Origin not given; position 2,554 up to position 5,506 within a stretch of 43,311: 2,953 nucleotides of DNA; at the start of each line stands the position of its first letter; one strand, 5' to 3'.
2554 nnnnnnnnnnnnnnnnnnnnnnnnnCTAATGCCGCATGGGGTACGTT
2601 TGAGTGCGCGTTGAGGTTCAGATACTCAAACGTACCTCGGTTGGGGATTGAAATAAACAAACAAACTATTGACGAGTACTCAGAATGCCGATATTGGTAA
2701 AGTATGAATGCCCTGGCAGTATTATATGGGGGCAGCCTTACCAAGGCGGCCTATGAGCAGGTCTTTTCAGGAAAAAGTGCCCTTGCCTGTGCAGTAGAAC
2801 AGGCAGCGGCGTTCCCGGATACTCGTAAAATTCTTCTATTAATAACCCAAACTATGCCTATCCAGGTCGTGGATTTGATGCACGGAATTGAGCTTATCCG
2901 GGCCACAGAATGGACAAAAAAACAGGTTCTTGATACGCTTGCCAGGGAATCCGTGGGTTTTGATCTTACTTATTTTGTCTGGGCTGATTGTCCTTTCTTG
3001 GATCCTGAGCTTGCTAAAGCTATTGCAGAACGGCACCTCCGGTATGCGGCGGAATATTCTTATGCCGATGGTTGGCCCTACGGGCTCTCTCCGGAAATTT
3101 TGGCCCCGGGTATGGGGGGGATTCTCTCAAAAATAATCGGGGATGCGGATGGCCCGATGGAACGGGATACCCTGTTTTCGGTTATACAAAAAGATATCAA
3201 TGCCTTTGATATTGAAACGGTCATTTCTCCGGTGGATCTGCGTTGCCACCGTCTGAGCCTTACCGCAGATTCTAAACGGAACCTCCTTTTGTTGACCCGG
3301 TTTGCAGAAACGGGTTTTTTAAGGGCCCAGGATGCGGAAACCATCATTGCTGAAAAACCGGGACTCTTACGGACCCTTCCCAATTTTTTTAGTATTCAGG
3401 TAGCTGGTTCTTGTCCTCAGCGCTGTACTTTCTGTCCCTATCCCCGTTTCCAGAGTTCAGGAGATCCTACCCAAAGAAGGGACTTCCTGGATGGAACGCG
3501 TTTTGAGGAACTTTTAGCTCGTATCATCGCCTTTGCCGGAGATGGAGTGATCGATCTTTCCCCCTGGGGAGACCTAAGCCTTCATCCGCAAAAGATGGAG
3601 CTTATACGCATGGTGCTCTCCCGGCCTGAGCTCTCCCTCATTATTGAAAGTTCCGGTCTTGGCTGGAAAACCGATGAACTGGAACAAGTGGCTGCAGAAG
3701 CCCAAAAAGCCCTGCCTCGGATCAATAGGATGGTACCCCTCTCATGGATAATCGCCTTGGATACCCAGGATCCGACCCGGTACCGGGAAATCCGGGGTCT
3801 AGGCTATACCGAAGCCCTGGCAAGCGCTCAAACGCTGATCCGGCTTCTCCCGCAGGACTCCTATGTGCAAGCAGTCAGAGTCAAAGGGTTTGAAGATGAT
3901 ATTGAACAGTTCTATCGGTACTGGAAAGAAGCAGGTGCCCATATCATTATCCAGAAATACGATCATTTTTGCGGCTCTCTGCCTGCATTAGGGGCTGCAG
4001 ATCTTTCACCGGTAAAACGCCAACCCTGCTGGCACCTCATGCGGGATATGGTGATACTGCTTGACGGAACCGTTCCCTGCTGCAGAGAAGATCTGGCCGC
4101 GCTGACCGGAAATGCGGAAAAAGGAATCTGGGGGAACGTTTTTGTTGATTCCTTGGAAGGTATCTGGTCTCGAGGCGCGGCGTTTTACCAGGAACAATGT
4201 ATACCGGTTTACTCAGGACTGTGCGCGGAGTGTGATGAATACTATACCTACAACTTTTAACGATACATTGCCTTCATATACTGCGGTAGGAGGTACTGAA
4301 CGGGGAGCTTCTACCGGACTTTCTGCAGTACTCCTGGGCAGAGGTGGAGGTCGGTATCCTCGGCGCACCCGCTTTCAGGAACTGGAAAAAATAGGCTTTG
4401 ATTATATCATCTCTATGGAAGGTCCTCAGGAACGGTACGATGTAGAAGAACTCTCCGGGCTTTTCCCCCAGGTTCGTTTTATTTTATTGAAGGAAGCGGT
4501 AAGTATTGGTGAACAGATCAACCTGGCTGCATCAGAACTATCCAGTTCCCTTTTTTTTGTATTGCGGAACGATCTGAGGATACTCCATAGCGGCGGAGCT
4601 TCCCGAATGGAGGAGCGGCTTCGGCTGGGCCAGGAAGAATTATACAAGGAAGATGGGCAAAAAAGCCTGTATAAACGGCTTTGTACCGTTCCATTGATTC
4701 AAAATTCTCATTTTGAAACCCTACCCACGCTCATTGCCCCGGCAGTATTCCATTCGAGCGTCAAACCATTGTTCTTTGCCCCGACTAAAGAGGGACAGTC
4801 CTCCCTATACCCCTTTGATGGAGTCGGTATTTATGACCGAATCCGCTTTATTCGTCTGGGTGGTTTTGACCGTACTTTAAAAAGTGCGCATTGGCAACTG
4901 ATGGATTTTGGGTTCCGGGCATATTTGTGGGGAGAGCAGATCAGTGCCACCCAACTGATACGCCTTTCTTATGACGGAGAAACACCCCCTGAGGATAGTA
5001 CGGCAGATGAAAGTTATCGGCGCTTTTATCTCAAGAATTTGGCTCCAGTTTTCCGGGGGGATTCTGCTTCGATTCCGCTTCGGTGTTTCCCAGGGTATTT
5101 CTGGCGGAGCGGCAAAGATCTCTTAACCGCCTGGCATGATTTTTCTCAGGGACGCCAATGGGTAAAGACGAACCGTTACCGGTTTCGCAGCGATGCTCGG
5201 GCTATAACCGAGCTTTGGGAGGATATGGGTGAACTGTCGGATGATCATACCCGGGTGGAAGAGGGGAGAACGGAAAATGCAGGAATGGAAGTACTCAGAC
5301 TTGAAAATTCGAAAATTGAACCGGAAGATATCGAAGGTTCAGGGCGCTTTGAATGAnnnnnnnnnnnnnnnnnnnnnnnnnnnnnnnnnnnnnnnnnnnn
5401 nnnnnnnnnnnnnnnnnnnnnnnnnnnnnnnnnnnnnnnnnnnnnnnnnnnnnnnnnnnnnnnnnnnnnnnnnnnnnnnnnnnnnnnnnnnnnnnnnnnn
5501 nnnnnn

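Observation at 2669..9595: Five-gene, translationally coupled spiro-SPASM operon next to flaB: candidate uncharacterised activated-sugar (flagellin glycan?) tailoring pathway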

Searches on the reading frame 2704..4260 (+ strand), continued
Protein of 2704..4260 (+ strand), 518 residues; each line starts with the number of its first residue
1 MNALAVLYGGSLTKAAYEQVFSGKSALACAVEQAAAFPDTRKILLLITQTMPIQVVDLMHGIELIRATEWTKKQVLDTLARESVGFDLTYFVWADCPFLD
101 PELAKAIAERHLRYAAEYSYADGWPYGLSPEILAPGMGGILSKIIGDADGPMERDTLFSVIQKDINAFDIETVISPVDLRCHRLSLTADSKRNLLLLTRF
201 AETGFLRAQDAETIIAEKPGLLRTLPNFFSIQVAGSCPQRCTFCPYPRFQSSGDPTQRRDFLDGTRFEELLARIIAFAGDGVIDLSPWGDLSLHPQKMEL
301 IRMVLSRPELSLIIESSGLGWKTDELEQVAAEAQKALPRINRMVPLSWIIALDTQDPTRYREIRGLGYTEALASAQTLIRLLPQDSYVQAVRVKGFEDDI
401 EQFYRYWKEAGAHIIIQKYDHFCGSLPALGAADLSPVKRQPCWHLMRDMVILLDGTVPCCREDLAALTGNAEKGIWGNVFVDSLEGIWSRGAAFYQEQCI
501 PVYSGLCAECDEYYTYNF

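Call 82: search_protein_families(library=pfam, proteins=[L081:15106-16596:+, L081:16617-17792:+], max_evalue=0.01)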
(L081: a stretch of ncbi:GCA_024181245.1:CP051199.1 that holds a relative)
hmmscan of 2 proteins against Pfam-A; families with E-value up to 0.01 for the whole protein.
L081:15106-16596:+ (496 aa): 3 families
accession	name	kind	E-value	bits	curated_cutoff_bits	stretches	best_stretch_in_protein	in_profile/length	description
PF00370.27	FGGY_N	-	1.2e-87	294.1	28.8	1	4-251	1-245/245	FGGY family of carbohydrate kinases, N-terminal domain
PF02782.22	FGGY_C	-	1.1e-44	153.1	27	1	261-449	2-197/198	FGGY family of carbohydrate kinases, C-terminal domain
PF01869.26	BcrAD_BadFG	-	0.0015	18.5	31.5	0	9-76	4-65/271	BadF/BadG/BcrA/BcrD ATPase family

L081:16617-17792:+ (391 aa): 3 families
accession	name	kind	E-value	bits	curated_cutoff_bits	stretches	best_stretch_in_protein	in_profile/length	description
PF00465.25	Fe-ADH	-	1.4e-47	161.9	31.3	1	9-177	1-168/168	Iron-containing alcohol dehydrogenase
PF25137.1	ADH_Fe_C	-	2.6e-36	125.6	27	1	188-391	1-194/194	Fe-containing alcohol dehydrogenase family, C-terminal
PF13685.12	Fe-ADH_2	-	7.9e-08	32.9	28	1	30-111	19-97/149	Iron-containing alcohol dehydrogenase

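Call 83: predict_structure(alignment_id=A4)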
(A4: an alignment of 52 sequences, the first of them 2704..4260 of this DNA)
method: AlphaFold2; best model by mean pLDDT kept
length: 518 residues; sequences in the alignment: 52
mean_pLDDT: 89.8   pTM: 0.90
mean pLDDT of the five models: 89.8, 89.7, 89.5, 88.7, 88.4
residues with pLDDT >= 90: 376; 70-90: 105; 50-70: 32; < 50: 5
segments of 3 or more residues with pLDDT < 50: 515-518
pLDDT, mean of each block of 10 residues (from residue 1): 95 92 93 96 93 59 92 96 97 97 98 98 95 97 90 93 94 93 91 96 91 91 94 91 76 75 97 97 88 96 98 96 97 96 94 94 94 97 95 88 94 89 82 63 85 91 74 83 96 86 72 44
secondary structure, 60 per line:
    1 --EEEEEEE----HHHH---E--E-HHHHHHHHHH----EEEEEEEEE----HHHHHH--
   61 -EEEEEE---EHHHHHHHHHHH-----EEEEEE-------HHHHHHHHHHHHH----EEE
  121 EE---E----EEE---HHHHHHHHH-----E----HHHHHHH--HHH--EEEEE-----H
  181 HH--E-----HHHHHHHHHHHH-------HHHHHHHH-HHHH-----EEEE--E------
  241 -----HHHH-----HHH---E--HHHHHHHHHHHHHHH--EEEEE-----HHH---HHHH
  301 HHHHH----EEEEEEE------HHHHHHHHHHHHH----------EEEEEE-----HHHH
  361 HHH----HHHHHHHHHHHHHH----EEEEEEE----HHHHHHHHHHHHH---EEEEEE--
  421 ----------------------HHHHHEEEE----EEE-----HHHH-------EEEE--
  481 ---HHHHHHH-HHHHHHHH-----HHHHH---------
elements in order: E3-9 H14-17 H26-35 E40-48 H53-58 E62-67 H72-82 E88-93 H101-113 E118-122 E131-133 H137-145 H156-162 E170-174 H191-202 H210-217 H219-222 E228-231 H246-249 H264-278 E281-285 H297-305 E310-316 H323-335 E346-351 H357-363 H368-381 E386-392 H397-409 E413-418 H443-447 E448-451 E456-458 H464-467 E475-478 H484-490 H492-499 H505-509

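Call 85: fold_search(model_id=the predicted structure, library=pdb)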
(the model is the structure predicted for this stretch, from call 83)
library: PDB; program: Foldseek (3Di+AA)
matches with E <= 10: 1586; with E <= 0.001: 275
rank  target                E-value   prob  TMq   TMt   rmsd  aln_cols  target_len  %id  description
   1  5v1t_A                4.6e-11  1.00  0.42  0.49   6.6       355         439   14  Crystal structure of Streptococcus suis SuiB bound to precursor peptide SuiA (released 2017-08-30)
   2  4m7t                  4.3e-10  1.00  0.35  0.69   6.5       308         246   16  Crystal structure of BtrN in complex with AdoMet and 2-DOIA (released 2013-10-02)
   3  6oew_B                4.8e-10  1.00  0.36  0.73   3.6       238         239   15  Structure of a Cytidylyltransferase from Leptospira borgpetersenii serovar Hardjo-bovis (strain JB197) (released 2019-04-17)
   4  5v1s_A                5.8e-10  1.00  0.40  0.48   8.6       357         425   14  Crystal structure of Streptococcus suis SuiB bound to S-adenosylmethionine (released 2017-08-30)
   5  5v1q_A                1.2e-09  1.00  0.39  0.46  11.6       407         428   14  Crystal structure of Streptococcus suis SuiB (released 2017-08-30)
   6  4k36_A                1.3e-09  1.00  0.37  0.49   7.5       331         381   13  His6 tagged anSMEcpe with bound AdoMet (released 2013-05-08)
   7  4k38_A                1.4e-09  1.00  0.37  0.50   7.7       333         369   13  Native anSMEcpe with bound AdoMet and Kp18Cys peptide (released 2013-05-08)
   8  5v1q_B                1.4e-09  1.00  0.38  0.44  11.1       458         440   12  Crystal structure of Streptococcus suis SuiB (released 2017-08-30)
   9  4k37_A                1.7e-09  1.00  0.36  0.50   7.4       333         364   12  Native anSMEcpe with bound AdoMet (released 2013-05-08)
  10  4cvh                  2.6e-09  1.00  0.28  0.36  17.7       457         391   12  Crystal structure of human isoprenoid synthase domain-containing protein (released 2015-02-04)
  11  6oew_A                2.7e-09  1.00  0.36  0.74   3.4       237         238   16  Structure of a Cytidylyltransferase from Leptospira borgpetersenii serovar Hardjo-bovis (strain JB197) (released 2019-04-17)
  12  6efn                  3.0e-09  1.00  0.41  0.54   7.0       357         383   19  Structure of a RiPP maturase, SkfB (released 2018-10-24)
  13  4k39_A                4.5e-09  1.00  0.37  0.51   7.7       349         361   12  Native anSMEcpe with bound AdoMet and Cp18Cys peptide (released 2013-05-08)
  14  5v1s_B                7.6e-09  1.00  0.36  0.43   6.9       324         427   14  Crystal structure of Streptococcus suis SuiB bound to S-adenosylmethionine (released 2017-08-30)
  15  4k37_B                1.3e-08  1.00  0.36  0.48   7.4       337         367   12  Native anSMEcpe with bound AdoMet (released 2013-05-08)
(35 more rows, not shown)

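Call 89: search_protein_families(library=ncbifam, proteins=[L081:12491-15109:+, L081:11541-12494:+, L081:10001-11566:+], max_evalue=0.001)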
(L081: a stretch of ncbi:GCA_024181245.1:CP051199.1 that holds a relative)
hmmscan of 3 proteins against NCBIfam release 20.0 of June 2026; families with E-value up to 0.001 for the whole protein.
L081:12491-15109:+ (872 aa): 5 families
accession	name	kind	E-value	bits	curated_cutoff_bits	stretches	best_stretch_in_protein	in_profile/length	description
NF003952.0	PRK05450.1-5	subfamily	5.1e-09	35.6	193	1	8-126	3-116/250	3-deoxy-manno-octulosonate cytidylyltransferase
NF009905.0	PRK13368.1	subfamily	3e-07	30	255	1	8-117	3-105/243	3-deoxy-manno-octulosonate cytidylyltransferase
NF003948.0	PRK05450.1-1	equivalog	1.1e-06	28.1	281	1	8-114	6-108/248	3-deoxy-manno-octulosonate cytidylyltransferase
TIGR00466.1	kdsB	equivalog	6.4e-06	25.7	155.2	1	9-59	4-54/241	3-deoxy-manno-octulosonate cytidylyltransferase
TIGR01983.1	UbiG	equivalog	1.3e-05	24.7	102.95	1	652-775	49-155/228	bifunctional 2-polyprenyl-6-hydroxyphenol methylase/3-demethylubiquinol 3-O-methyltransferase UbiG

L081:11541-12494:+ (317 aa): 1 family
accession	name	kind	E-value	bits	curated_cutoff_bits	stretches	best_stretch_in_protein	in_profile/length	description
NF041875.1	EPS_EpsD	equivalog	0.00037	20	370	1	86-202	63-179/325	exopolysaccharide biosynthesis glycosyltransferase EpsD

L081:10001-11566:+ (521 aa): 2 families
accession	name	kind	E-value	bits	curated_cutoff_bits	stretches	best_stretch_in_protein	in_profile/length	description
TIGR04321.1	spiroSPASM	subfamily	2.9e-184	613.5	250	1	4-521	2-510/510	spiro-SPASM protein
TIGR04317.1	W_rSAM_matur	equivalog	1.8e-06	27.3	380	1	257-425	26-180/349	tungsten cofactor oxidoreductase radical SAM maturase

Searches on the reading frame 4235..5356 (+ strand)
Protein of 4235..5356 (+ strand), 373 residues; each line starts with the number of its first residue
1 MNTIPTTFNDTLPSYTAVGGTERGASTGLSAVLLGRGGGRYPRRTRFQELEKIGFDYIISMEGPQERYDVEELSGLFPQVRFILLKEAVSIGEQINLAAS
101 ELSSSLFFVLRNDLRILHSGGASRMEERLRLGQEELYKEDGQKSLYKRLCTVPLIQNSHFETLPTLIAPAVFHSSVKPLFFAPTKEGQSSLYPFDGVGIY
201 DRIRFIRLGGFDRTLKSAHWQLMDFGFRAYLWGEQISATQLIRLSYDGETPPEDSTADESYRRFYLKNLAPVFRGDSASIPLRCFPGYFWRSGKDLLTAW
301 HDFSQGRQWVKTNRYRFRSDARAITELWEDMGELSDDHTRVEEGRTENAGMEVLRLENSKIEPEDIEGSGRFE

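Call 3: search_protein_families(library=pfam, proteins=[window:4235-5356:+], max_evalue=0.01)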
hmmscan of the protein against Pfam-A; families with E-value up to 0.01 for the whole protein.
window:4235-5356:+ (373 aa): 0 families

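Call 4: search_protein_families(library=ncbifam, proteins=[window:4235-5356:+], max_evalue=0.01)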
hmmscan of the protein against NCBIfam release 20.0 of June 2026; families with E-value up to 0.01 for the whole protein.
window:4235-5356:+ (373 aa): 0 families

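Call 24: find_homologous_proteins(query=window:4235-5356:+, max_evalue=0.001)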
Query window:4235-5356:+ (373 aa): 1141 proteins with E <= 0.001 among 5726 candidates; the best 120 are listed.
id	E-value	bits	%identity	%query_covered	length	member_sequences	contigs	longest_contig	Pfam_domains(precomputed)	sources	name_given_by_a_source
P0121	3.5e-245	831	98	100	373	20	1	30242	-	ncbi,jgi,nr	ncbi:MAG: hypothetical protein LBL76_00740 [Treponema sp.]|jgi:hypothetical protein|nr:hypothetical 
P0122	5.3e-187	639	79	97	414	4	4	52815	-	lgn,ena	-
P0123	4.9e-178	610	76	94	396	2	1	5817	-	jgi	jgi:hypothetical protein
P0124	4.5e-177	607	77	94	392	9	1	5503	-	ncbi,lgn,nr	ncbi:MAG: hypothetical protein LBC46_01665 [Treponema sp.]|nr:hypothetical protein [Treponema sp.]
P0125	1.4e-171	589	77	91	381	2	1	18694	-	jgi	jgi:hypothetical protein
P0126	5.0e-171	587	76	94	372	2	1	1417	-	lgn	-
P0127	5.7e-168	577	77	88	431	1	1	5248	-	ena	-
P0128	1.9e-166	572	73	93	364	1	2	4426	-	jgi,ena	-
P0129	4.2e-166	571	74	91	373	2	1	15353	-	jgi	jgi:hypothetical protein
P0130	8.3e-166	570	80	87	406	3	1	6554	-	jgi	jgi:hypothetical protein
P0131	2.8e-164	565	76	86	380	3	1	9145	-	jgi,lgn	jgi:hypothetical protein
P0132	6.3e-162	557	73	92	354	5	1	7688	-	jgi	jgi:hypothetical protein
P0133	1.5e-160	552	75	89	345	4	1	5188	-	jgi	jgi:hypothetical protein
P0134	7.4e-160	550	73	92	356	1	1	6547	-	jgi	jgi:hypothetical protein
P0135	7.0e-159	547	75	89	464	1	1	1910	-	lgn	-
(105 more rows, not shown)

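Call 34: predict_structure(alignment_id=A1)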
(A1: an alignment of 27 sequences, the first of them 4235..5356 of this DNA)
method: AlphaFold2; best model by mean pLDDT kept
length: 373 residues; sequences in the alignment: 27
mean_pLDDT: 58.7   pTM: 0.54
mean pLDDT of the five models: 58.7, 58.6, 56.0, 55.7, 55.1
residues with pLDDT >= 90: 29; 70-90: 115; 50-70: 62; < 50: 167
segments of 3 or more residues with pLDDT < 50: 1-5, 133-156, 161-196, 230-270, 315-373
pLDDT, mean of each block of 10 residues (from residue 1): 49 85 81 70 83 88 80 90 90 88 84 66 67 48 39 47 40 36 36 52 78 68 58 38 29 35 37 56 78 81 76 52 33 36 31 34 41 40
secondary structure, 60 per line:
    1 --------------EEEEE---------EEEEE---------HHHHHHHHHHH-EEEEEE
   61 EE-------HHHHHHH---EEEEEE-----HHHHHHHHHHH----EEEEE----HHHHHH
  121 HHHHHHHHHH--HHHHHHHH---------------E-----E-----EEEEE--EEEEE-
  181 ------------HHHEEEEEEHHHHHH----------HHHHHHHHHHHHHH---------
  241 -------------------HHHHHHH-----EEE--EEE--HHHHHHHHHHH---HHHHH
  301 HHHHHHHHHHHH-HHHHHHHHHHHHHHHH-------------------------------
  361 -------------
elements in order: E15-19 E29-33 H43-53 E55-62 H70-76 E80-85 H91-101 E106-110 H115-130 H133-140 E168-172 E175-179 E196-201 H202-207 H218-231 H260-266 E272-274 E277-279 H282-292 H296-312 H314-329

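Call 36: search_solved_structures(query=A1, max_evalue=10)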
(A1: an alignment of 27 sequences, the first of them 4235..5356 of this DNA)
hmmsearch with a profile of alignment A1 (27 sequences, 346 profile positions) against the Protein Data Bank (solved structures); distinct sequences matched with E-value up to 10: 1.
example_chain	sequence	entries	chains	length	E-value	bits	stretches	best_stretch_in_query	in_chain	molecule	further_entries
2kt9_A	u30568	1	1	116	0.18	13.9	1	285-341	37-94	Probable 30S ribosomal protein PSRP-3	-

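Call 37: fold_search(model_id=the predicted structure, library=pdb)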
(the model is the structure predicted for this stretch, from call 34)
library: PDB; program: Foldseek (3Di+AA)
matches with E <= 10: 888; with E <= 0.001: 5
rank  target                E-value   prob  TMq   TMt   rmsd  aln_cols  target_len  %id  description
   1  6yv7_B                6.8e-04  0.94  0.26  0.28  17.5       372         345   10  Mannosyltransferase PcManGT from Pyrobaculum calidifontis (released 2020-07-22)
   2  6p61_B                7.2e-04  1.00  0.31  0.56   7.5       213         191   11  Structure of a Glycosyltransferase from Leptospira borgpetersenii serovar Hardjo-bovis (strain JB197) (released 2019-07-10)
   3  6pxu_A                8.2e-04  1.00  0.32  0.23   9.8       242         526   16  Crystal structure of human GalNAc-T12 bound to a diglycosylated peptide, Mn2+, and UDP (released 2019-09-25)
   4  2z87_A                8.2e-04  1.00  0.30  0.20  11.3       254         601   12  Crystal structure of chondroitin polymerase from Escherichia coli strain K4 (K4CP) complexed with UDP-GalNAc and UDP (released 2008-09-16)
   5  9nye_A                8.7e-04  0.94  0.26  0.30  22.7       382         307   12  Cryo-EM structure of the glycosyltransferase GtrB in the apo state (octamer volume) (released 2025-12-17)
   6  6pxu_B                1.3e-03  1.00  0.31  0.23   9.9       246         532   17  Crystal structure of human GalNAc-T12 bound to a diglycosylated peptide, Mn2+, and UDP (released 2019-09-25)
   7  6egs_B                1.4e-03  1.00  0.33  0.27   9.5       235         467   14  Crystal structure of the GalNAc-T2 F104S mutant in complex with UDP-GalNAc (released 2018-04-11)
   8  8uhz                  1.5e-03  1.00  0.32  0.24   9.9       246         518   16  X-ray crystal structure of Toxoplasma gondii GalNAc-T3 in complex with Mn2+ (released 2024-05-15)
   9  5mlz                  1.6e-03  1.00  0.23  0.25   3.5       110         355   16  Dolichyl phosphate mannose synthase in complex with GDP and Mg2+ (released 2017-08-09)
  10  9ep0                  1.9e-03  1.00  0.24  0.26   2.9       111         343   18  Dolichyl phosphate mannose synthase in complex with donor (GDP-Man) and traces of acceptor (Dol55P) and product (Dol55P- (released 2025-10-01)
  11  6p61_C                1.9e-03  1.00  0.27  0.49   8.6       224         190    9  Structure of a Glycosyltransferase from Leptospira borgpetersenii serovar Hardjo-bovis (strain JB197) (released 2019-07-10)
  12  8ujf_A                2.1e-03  1.00  0.31  0.24  10.0       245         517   16  X-ray crystal structure of Toxoplasma gondii GalNAc-T3 in complex with UDP-GalNAc, Mn2+, and Muc5AC-3,13 (released 2024-05-15)
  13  9jma_A                2.1e-03  0.99  0.29  0.35  11.0       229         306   13  Crystal structure of glycosyltransferase AvpGT (released 2025-01-29)
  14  8ujg_B                2.3e-03  1.00  0.32  0.24   9.9       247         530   16  X-ray crystal structure of Toxoplasma gondii GalNAc-T3 in complex with UDP-GalNAc, Mn2+, and the mono-glycopeptide Srs (released 2024-05-15)
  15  6egs_A                2.3e-03  1.00  0.32  0.26   9.0       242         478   14  Crystal structure of the GalNAc-T2 F104S mutant in complex with UDP-GalNAc (released 2018-04-11)
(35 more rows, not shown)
